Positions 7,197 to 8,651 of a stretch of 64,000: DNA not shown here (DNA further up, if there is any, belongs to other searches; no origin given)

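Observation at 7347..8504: CBS-quartet fused to an HPF/RaiA-like ribosome-hibernation domain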

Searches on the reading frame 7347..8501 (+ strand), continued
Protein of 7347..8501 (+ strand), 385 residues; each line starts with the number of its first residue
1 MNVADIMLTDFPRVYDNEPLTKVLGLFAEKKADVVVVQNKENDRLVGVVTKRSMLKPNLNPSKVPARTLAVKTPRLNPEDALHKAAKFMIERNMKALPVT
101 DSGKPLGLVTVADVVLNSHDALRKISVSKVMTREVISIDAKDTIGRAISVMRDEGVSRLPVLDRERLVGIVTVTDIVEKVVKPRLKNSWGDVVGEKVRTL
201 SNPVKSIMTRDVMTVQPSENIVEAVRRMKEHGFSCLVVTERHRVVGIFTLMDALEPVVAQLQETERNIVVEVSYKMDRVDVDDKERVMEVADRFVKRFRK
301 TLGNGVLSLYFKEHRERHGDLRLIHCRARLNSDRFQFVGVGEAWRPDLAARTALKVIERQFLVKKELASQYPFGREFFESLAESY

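Call 15: find_homologous_proteins(query=window:7347-8501:+, max_evalue=1e-10)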
Query window:7347-8501:+ (385 aa): 153 proteins with E <= 1e-10 among 7807 candidates; the best 120 are listed.
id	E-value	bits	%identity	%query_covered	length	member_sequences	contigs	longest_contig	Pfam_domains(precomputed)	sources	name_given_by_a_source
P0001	2.3e-245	831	100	100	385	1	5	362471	PF00571.34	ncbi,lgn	ncbi:MAG: CBS domain-containing protein [Candidatus Caldarchaeum sp.]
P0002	2.7e-236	801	97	100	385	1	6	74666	PF00571.34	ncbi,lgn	ncbi:MAG: CBS domain-containing protein [Candidatus Caldarchaeum sp.]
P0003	6.8e-204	695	83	98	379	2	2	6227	PF00571.34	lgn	-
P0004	1.2e-177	608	70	100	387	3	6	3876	PF00571.34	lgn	-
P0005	1.5e-177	608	69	100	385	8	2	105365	PF00571.34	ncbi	ncbi:MAG: CBS domain-containing protein [Candidatus Caldarchaeum sp.]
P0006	6.3e-177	606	72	100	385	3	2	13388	PF00571.34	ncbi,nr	ncbi:MAG: CBS domain-containing protein [Candidatus Caldarchaeum sp.]|nr:CBS domain-containing prote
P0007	8.6e-173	592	69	99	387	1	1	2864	PF00571.34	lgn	-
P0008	1.2e-172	592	70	99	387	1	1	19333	PF00571.34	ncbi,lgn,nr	ncbi:MAG: CBS domain-containing protein [Candidatus Caldarchaeum sp.]|nr:CBS domain-containing prote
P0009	1.4e-171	588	70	99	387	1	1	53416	PF00571.34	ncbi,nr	ncbi:MAG: CBS domain-containing protein [Candidatus Caldarchaeum sp.]|nr:CBS domain-containing prote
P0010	2.4e-171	588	69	100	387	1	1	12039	PF00571.34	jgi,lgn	-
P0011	2.5e-171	588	69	100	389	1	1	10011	PF00571.34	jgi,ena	-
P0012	2.7e-171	588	69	100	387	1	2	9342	PF00571.34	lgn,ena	-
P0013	2.7e-171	588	69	100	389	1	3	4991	PF00571.34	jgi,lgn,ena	-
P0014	3.5e-171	587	69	100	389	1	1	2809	PF00571.34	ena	-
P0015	6.3e-171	586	69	100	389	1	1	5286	PF00571.34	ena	-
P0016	8.3e-171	586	69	100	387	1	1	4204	PF00571.34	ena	-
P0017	6.8e-170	583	68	99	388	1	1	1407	PF00571.34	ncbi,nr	ncbi:MAG: CBS domain-containing protein, partial [Candidatus Caldarchaeum sp.]|nr:CBS domain-contain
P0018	2.8e-169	581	68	99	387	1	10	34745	PF00571.34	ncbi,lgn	ncbi:MAG: CBS domain-containing protein [Candidatus Caldarchaeum sp.]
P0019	5.9e-169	580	68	99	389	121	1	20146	PF00571.34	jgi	jgi:CBS domain-containing protein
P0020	7.3e-168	576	67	99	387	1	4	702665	PF00571.34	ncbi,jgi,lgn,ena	ncbi:MAG: CBS domain-containing protein [Candidatus Caldarchaeum sp.]|jgi:CBS domain-containing prot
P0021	8.6e-168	576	68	99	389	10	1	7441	PF00571.34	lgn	-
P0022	1.9e-165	568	68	100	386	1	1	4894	PF00571.34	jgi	-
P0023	2.7e-134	466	56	99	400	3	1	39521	PF00571.34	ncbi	-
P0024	6.2e-129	448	54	100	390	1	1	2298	PF00571.34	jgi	jgi:CBS domain-containing protein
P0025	2.1e-128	446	53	99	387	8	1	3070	PF00571.34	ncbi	ncbi:MAG: CBS domain-containing protein [Nitrososphaerota archaeon]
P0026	3.1e-128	446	54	98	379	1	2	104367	PF00571.34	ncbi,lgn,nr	ncbi:Inosine-5'-monophosphate dehydrogenase [archaeon HR01]|nr:Inosine-5'-monophosphate dehydrogenas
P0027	9.1e-126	438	52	99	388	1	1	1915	PF00571.34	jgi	-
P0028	4.1e-122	426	51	99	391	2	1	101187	PF00571.34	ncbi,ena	-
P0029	2.0e-120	420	51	99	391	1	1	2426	PF00571.34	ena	-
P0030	3.1e-119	416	51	100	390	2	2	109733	PF00571.34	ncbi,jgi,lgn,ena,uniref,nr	ncbi:MAG TPA: CBS domain-containing protein [Candidatus Caldiarchaeum subterraneum]|uniref:CBS domai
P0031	3.0e-118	413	51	100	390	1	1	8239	PF00571.34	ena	-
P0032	7.4e-118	412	50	100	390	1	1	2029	PF00571.34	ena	-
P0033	7.6e-113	395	54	90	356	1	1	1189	PF00571.34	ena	-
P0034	4.2e-112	393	51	99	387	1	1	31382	PF00571.34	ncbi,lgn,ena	-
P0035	1.0e-110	388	51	99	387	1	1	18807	PF00571.34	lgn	-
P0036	3.5e-110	387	50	99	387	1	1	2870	PF00571.34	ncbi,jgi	-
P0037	9.0e-109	382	49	99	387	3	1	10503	PF00571.34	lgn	-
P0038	3.4e-108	380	49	99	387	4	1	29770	PF00571.34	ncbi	ncbi:MAG: CBS domain-containing protein [Nitrososphaerota archaeon]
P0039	1.5e-106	375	50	99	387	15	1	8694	PF00571.34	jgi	-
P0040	4.8e-106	373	47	100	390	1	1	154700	PF00571.34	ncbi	-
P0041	1.5e-105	371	47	100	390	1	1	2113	PF00571.34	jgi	-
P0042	3.9e-105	370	46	100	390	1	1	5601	PF00571.34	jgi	-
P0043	1.2e-104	368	47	99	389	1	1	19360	PF00571.34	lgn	-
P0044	9.0e-104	365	47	96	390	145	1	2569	PF00571.34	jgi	jgi:CBS domain-containing protein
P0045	3.3e-102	360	47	96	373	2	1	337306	PF00571.34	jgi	-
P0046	1.3e-101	358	47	99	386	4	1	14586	PF00571.34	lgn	-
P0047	3.9e-101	357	47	99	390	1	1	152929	PF00571.34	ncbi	-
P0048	4.0e-101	357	47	99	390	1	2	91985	PF00571.34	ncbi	-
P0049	8.3e-100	352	44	99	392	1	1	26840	PF00571.34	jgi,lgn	jgi:CBS domain-containing protein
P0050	2.3e-99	351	44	99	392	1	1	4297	PF00571.34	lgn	-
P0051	2.7e-99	351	47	96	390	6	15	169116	PF00571.34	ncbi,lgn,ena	ncbi:MAG: CBS domain-containing protein [Nitrososphaerota archaeon]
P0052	3.3e-99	350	43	99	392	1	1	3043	PF00571.34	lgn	-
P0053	3.5e-99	350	44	99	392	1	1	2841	PF00571.34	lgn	-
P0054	4.4e-99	350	44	99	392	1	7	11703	PF00571.34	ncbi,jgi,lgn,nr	ncbi:MAG: CBS domain-containing protein [Thaumarchaeota archaeon]|jgi:CBS domain-containing protein|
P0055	4.7e-99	350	44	99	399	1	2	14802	PF00571.34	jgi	jgi:CBS domain-containing protein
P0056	5.2e-99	350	44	99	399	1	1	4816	PF00571.34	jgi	jgi:CBS domain-containing protein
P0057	6.3e-99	350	44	99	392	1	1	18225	PF00571.34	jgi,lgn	jgi:CBS domain-containing protein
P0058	6.7e-99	349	44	99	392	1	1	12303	PF00571.34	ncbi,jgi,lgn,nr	ncbi:MAG: CBS domain-containing protein [Thaumarchaeota archaeon]|jgi:CBS domain-containing protein|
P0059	8.1e-99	349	44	99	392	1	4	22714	PF00571.34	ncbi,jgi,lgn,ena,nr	ncbi:MAG: CBS domain-containing protein [Thaumarchaeota archaeon]|jgi:CBS domain-containing protein|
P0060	8.7e-99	349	44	99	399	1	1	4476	PF00571.34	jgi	jgi:CBS domain-containing protein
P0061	1.3e-98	349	43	99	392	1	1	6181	PF00571.34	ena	-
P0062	1.6e-98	348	43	99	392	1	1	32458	PF00571.34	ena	-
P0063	2.0e-98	348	43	99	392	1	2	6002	PF00571.34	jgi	-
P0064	2.1e-98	348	44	98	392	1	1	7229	PF00571.34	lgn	-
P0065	5.8e-98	346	44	96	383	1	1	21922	PF00571.34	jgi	-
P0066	7.4e-98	346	46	98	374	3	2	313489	PF00571.34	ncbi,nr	ncbi:MAG: CBS domain-containing protein [Thaumarchaeota archaeon]|nr:CBS domain-containing protein [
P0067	9.5e-98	346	44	96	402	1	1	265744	PF00571.34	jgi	-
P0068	1.4e-97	345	44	96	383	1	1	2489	PF00571.34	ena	-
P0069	5.3e-97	343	44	96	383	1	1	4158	PF00571.34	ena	-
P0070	6.4e-97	343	44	96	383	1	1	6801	PF00571.34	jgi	-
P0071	1.5e-95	338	42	99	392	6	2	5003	PF00571.34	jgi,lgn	jgi:CBS domain-containing protein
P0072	3.2e-95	337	45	96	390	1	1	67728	PF00571.34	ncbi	-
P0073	2.2e-92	328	52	80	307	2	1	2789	PF00571.34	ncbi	ncbi:MAG: CBS domain-containing protein, partial [Nitrososphaerota archaeon]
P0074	4.2e-89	317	41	95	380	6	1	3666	PF00571.34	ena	-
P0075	1.3e-86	309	62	60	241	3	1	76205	PF00571.34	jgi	jgi:CBS domain-containing protein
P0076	4.7e-59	218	32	99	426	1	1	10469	PF00571.34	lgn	-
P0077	1.5e-58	217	35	98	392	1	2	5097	PF00571.34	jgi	jgi:CBS domain-containing protein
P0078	6.6e-55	205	34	97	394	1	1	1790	PF00571.34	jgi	jgi:CBS domain-containing protein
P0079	2.8e-52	196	31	98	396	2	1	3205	PF00571.34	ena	-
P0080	2.7e-51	193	30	98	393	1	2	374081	PF00571.34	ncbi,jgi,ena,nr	ncbi:MAG: CBS domain-containing protein [Candidatus Bathyarchaeota archaeon]|nr:CBS domain-containin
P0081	3.0e-51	193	30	98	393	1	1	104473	PF00571.34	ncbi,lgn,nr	ncbi:MAG: CBS domain-containing protein [Candidatus Bathyarchaeota archaeon]|nr:CBS domain-containin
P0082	3.9e-51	192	30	98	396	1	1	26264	PF00571.34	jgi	jgi:CBS domain-containing protein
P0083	3.3e-38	150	31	98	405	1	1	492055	PF00571.34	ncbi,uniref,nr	ncbi:CBS domain-containing protein [Halorubellus sp. PRR65]|uniref:CBS domain-containing protein n=1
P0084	9.2e-37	145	28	98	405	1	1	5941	PF00571.34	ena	-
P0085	1.3e-36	145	28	98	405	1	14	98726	PF00571.34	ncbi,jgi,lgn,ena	-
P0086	1.7e-36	144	28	98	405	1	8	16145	PF00571.34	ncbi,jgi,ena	-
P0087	1.5e-34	138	31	95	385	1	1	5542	PF00571.34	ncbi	ncbi:MAG: CBS domain-containing protein [Halobacteriota archaeon]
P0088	5.6e-31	126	28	98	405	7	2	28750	PF00571.34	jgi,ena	-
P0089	1.7e-30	124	28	99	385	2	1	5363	PF00571.34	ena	-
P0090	7.5e-30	122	28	99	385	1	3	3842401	PF00571.34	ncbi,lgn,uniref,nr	ncbi:CBS domain-containing protein [Haloarchaeobius iranensis]|uniref:CBS domain-containing protein 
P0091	2.9e-24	104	31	49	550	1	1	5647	PF00571.34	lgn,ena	-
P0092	5.7e-24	103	27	94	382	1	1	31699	PF00571.34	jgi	-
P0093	1.5e-21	95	32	46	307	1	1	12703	PF00571.34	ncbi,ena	-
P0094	1.6e-20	92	34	54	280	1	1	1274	PF00571.34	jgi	jgi:CBS domain-containing protein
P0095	7.8e-20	89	27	37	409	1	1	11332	PF00571.34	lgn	-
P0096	1.7e-19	88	31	48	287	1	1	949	PF00571.34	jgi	jgi:acetoin utilization protein AcuB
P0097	3.5e-19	87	30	48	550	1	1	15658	PF13426.14,PF08448.17,PF00989.32,PF00571.34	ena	-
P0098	4.6e-18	84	29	48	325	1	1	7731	PF00571.34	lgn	-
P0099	6.0e-18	83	26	56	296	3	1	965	PF00571.34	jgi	jgi:acetoin utilization protein AcuB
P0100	4.2e-17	80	27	68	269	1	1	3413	PF00571.34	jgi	jgi:acetoin utilization protein AcuB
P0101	5.3e-17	80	29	46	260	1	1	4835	PF00571.34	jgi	jgi:CBS domain-containing protein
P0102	6.2e-17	80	46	14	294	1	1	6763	PF00571.34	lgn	-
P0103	6.9e-17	80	29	49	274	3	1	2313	PF00571.34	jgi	jgi:CBS-domain-containing membrane protein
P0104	1.3e-16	79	27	44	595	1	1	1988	PF13426.14,PF13188.14,PF08448.17,PF00989.32,PF00990.27,PF00571.34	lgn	-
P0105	1.6e-16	79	27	44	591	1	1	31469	PF13426.14,PF13188.14,PF08448.17,PF00989.32,PF00990.27,PF00571.34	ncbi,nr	ncbi:MAG: diguanylate cyclase [Candidatus Schekmanbacteria bacterium]|nr:diguanylate cyclase [Candid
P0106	2.2e-16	78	28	46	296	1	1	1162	PF00571.34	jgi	jgi:acetoin utilization protein AcuB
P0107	2.3e-16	78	33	26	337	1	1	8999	PF00571.34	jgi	jgi:CBS domain-containing protein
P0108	4.9e-16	77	27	46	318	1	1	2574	PF00571.34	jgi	jgi:CBS domain-containing protein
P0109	5.4e-16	77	31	48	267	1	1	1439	PF00571.34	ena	-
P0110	8.6e-16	76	34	24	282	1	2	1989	PF00571.34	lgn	-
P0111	1.1e-15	76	27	56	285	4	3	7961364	PF00571.34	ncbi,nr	ncbi:CBS domain-containing protein [Pseudonocardia xinjiangensis]|nr:CBS domain-containing protein [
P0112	1.9e-15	75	30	62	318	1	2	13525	PF00571.34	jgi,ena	-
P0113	2.0e-15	75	29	51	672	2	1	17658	PF13426.14,PF02518.32,PF00512.32,PF00989.32,PF00571.34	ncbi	ncbi:MAG: CBS domain-containing protein [Planctomycetota bacterium]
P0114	2.7e-15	75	35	24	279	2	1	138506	PF00571.34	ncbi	-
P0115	3.7e-15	74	29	67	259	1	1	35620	PF00571.34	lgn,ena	-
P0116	4.8e-15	74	34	36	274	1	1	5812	PF00571.34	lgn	-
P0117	5.0e-15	74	29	47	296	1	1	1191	PF00571.34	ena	-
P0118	9.0e-15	73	32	36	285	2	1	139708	PF00571.34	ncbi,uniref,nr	ncbi:CBS domain-containing protein [Pseudonocardia sp. TRM90224]|uniref:CBS domain-containing protei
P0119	9.1e-15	73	36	24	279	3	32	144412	PF00571.34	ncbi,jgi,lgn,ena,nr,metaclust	ncbi:MAG: hypothetical protein BGP03_20965 [Pseudonocardia sp. 73-21]|jgi:CBS domain-containing prot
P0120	9.4e-15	73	26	69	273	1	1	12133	PF00571.34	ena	-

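Call 30: predict_structure(alignment_id=A1)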
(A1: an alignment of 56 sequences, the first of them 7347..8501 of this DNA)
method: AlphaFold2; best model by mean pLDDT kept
length: 385 residues; sequences in the alignment: 56
mean_pLDDT: 85.0   pTM: 0.62
mean pLDDT of the five models: 85.0, 84.0, 83.2, 82.2, 81.5
residues with pLDDT >= 90: 180; 70-90: 160; 50-70: 30; < 50: 15
segments of 3 or more residues with pLDDT < 50: 186-197
pLDDT, mean of each block of 10 residues (from residue 1): 91 95 89 92 94 76 89 90 89 90 93 92 89 90 91 83 93 81 52 47 90 93 94 90 90 85 62 85 90 85 85 82 91 87 93 93 77 62 64
secondary structure, 60 per line:
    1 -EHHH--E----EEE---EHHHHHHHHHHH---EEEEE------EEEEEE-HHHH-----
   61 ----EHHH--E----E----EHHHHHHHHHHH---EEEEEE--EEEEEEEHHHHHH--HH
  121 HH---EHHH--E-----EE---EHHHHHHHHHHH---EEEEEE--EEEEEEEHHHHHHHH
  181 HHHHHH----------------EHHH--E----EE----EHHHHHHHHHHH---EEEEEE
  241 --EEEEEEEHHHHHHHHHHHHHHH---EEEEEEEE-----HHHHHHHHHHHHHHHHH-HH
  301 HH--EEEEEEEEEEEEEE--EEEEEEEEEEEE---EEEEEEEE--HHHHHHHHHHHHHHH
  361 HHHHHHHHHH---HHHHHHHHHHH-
elements in order: E13-15 H20-30 E34-38 E45-50 H52-55 H82-92 E96-101 E104-110 H111-116 H119-122 H144-154 E158-163 E166-172 H173-186 H221-231 E235-240 E243-249 H250-264 E268-275 H281-297 H299-302 E305-318 E321-332 E336-343 H346-370 H374-384

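Call 35: fold_search(model_id=the predicted structure, library=pdb)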
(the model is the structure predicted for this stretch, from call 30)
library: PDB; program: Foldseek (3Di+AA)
matches with E <= 10: 1278; with E <= 0.001: 421
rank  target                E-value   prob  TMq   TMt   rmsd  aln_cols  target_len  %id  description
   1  9znf_4                1.7e-22  1.00  0.59  0.84   4.2       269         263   20  Cryo-EM structure of the Methanosarcina acetivorans 70S ribosome in complex with SriA and SriB (released 2026-01-28)
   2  3ddj                  9.8e-21  1.00  0.60  0.81   2.7       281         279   22  Crystal structure of a cbs domain-containing protein in complex with amp (sso3205) from sulfolobus solfataricus at 1.80  (released 2008-06-24)
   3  3lfz                  1.6e-20  1.00  0.59  0.79   2.9       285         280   21  Crystal Structure of Protein MJ1225 from Methanocaldococcus jannaschii, a putative archaeal homolog of g-AMPK. (released 2010-04-21)
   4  3kh5                  4.9e-20  1.00  0.59  0.79   2.8       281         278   22  Crystal Structure of Protein MJ1225 from Methanocaldococcus jannaschii, a putative archaeal homolog of g-AMPK. (released 2010-04-21)
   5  9zng_7                5.8e-19  1.00  0.56  0.82   2.9       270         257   22  Cryo-EM structure of the Methanosarcina acetivorans 70S ribosome in complex with SriD (released 2026-01-28)
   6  2yzq                  8.8e-18  1.00  0.47  0.76   4.1       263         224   24  Crystal structure of uncharacterized conserved protein from Pyrococcus horikoshii (released 2007-11-06)
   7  4cff_E                9.4e-18  1.00  0.52  0.65   4.9       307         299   17  Structure of full length human AMPK in complex with a small molecule activator, a thienopyridone derivative (A-769662) (released 2013-12-25)
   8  9zni_6                1.4e-17  1.00  0.53  0.71   4.3       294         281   21  Cryo-EM structure of the Methanosarcina acetivorans 70S ribosome in complex with SriC and SriD (released 2026-01-28)
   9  4cfe_E                1.5e-17  1.00  0.55  0.70   3.9       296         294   16  Structure of full length human AMPK in complex with a small molecule activator, a benzimidazole derivative (991) (released 2013-12-25)
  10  4cfe_F                1.7e-17  1.00  0.54  0.70   3.9       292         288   17  Structure of full length human AMPK in complex with a small molecule activator, a benzimidazole derivative (991) (released 2013-12-25)
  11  2v8q_E                3.2e-17  1.00  0.52  0.65   4.7       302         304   17  Crystal structure of the regulatory fragment of mammalian AMPK in complexes with AMP (released 2007-09-25)
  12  4cfh_E                3.4e-17  1.00  0.54  0.67   4.0       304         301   16  Structure of an active form of mammalian AMPK (released 2013-12-25)
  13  6b1u_F                4.4e-17  1.00  0.54  0.67   3.9       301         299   16  Structure of full-length human AMPK (a2b1g1) in complex with a small molecule activator SC4 (released 2018-04-25)
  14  5ezv_E                4.7e-17  1.00  0.54  0.67   3.9       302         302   17  X-ray crystal structure of AMP-activated protein kinase alpha-2/alpha-1 RIM chimaera (alpha-2(1-347)/alpha-1(349-401)/ (released 2016-03-09)
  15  6e4u_C                4.7e-17  1.00  0.53  0.69   4.3       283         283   16  Structure of AMPK bound to activator (released 2018-08-08)
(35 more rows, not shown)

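Call 52: find_encoding_contigs(protein=P0030, flank=5000, max_places=2)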
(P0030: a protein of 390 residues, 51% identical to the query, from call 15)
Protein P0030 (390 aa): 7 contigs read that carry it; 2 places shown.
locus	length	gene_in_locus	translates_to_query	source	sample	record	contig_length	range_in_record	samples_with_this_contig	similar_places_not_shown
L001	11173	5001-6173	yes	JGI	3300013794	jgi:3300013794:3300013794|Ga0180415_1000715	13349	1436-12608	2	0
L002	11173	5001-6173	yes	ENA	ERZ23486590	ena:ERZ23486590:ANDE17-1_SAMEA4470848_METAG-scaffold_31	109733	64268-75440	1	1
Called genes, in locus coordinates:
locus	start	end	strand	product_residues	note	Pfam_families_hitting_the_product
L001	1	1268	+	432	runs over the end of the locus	PF13433:Peripla_BP_5, PF13458:Peripla_BP_6, PF01094:ANF_receptor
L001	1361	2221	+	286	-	PF02653:BPD_transp_2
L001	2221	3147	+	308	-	PF02653:BPD_transp_2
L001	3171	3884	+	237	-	PF00005:ABC_tran, PF02463:SMC_N (faint), PF13304:AAA_21, PF12399:BCA_ABC_TP_C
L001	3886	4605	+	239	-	PF00005:ABC_tran, PF02463:SMC_N (faint), PF13304:AAA_21 (weak)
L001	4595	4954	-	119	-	-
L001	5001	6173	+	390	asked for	PF00571:CBS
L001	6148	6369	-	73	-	-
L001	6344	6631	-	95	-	-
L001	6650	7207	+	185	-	-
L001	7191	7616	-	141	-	-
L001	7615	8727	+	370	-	-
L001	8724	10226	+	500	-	PF01935:DUF87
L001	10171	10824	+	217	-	PF22175:Ogg-HhH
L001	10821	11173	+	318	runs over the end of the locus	PF17125:Methyltr_RsmF_N, PF22458:RsmF-B_ferredox (weak), PF01189:Methyltr_RsmB-F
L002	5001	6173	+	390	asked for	PF00571:CBS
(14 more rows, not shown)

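Call 53: find_encoding_contigs(protein=P0066, flank=5000, max_places=1)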
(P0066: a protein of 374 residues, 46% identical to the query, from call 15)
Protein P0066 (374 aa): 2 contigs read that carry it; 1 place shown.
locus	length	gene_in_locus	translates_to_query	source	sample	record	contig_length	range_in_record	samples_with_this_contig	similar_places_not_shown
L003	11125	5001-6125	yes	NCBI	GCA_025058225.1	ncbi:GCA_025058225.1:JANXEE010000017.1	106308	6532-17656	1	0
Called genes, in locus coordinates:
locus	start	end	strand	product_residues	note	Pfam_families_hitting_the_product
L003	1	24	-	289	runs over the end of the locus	-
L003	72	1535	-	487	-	PF00361:Proton_antipo_M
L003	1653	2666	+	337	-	PF01180:DHO_dh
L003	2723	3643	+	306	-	-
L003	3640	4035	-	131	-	PF10046:BLOC1_2 (faint), PF23991:DUF7310 (weak)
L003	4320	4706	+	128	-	PF21100:WHD_MCM (weak)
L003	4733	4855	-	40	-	-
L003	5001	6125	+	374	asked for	PF00571:CBS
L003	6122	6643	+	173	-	PF00293:NUDIX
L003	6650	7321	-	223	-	PF01902:Diphthami_syn_2_N, PF28410:Diphthami_syn_2_C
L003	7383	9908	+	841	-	PF17900:Peptidase_M1_N, PF01433:Peptidase_M1, PF13646:HEAT_2 (weak), PF03130:HEAT_PBS (faint), PF13646:HEAT_2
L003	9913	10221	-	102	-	PF04032:Rpr2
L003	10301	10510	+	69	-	PF07754:Ribosomal_aS21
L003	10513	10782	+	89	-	PF00736:EF1_GNE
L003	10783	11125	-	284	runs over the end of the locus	PF22626:LysX_preATP_grasp, PF02655:ATP-grasp_3 (weak), PF08443:RimK, PF02222:ATP-grasp (faint), PF02786:CPSase_L_D2 (faint)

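Call 54: find_encoding_contigs(protein=P0020, flank=5000, max_places=1)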
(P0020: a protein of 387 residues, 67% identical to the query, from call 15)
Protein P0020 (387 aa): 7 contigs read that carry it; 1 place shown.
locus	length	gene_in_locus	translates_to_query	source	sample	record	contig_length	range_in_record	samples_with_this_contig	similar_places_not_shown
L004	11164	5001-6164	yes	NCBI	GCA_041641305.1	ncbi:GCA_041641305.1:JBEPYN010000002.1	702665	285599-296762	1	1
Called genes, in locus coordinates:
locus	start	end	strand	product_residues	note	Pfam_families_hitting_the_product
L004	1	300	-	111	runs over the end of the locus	PF22600:MTPAP-like_central (weak), PF01909:NTP_transf_2, PF18765:Polbeta (weak)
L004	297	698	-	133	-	PF05168:HEPN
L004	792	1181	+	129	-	PF01951:Archease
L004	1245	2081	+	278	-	PF02598:Methyltrn_RNA_3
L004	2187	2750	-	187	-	PF14528:LAGLIDADG_3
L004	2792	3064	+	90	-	-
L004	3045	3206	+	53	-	-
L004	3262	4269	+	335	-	PF08240:ADH_N, PF13602:ADH_zinc_N_2 (faint), PF16912:Glu_dehyd_C, PF00107:ADH_zinc_N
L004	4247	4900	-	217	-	PF12822:ECF_trnsprt (faint)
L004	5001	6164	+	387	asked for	PF00571:CBS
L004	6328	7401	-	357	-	PF01883:FeS_assembly_P, PF00142:Fer4_NifH (faint), PF01656:CbiA, PF09140:MipZ (weak), PF10609:ParA, PF13614:AAA_31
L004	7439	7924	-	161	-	PF01472:PUA, PF26292:PUA_elF2D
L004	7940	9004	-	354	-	PF00266:Aminotran_5, PF00155:Aminotran_1_2, PF01041:DegT_DnrJ_EryC1 (weak)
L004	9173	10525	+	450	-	PF13433:Peripla_BP_5 (weak), PF13458:Peripla_BP_6, PF01094:ANF_receptor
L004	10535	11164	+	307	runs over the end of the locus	PF02653:BPD_transp_2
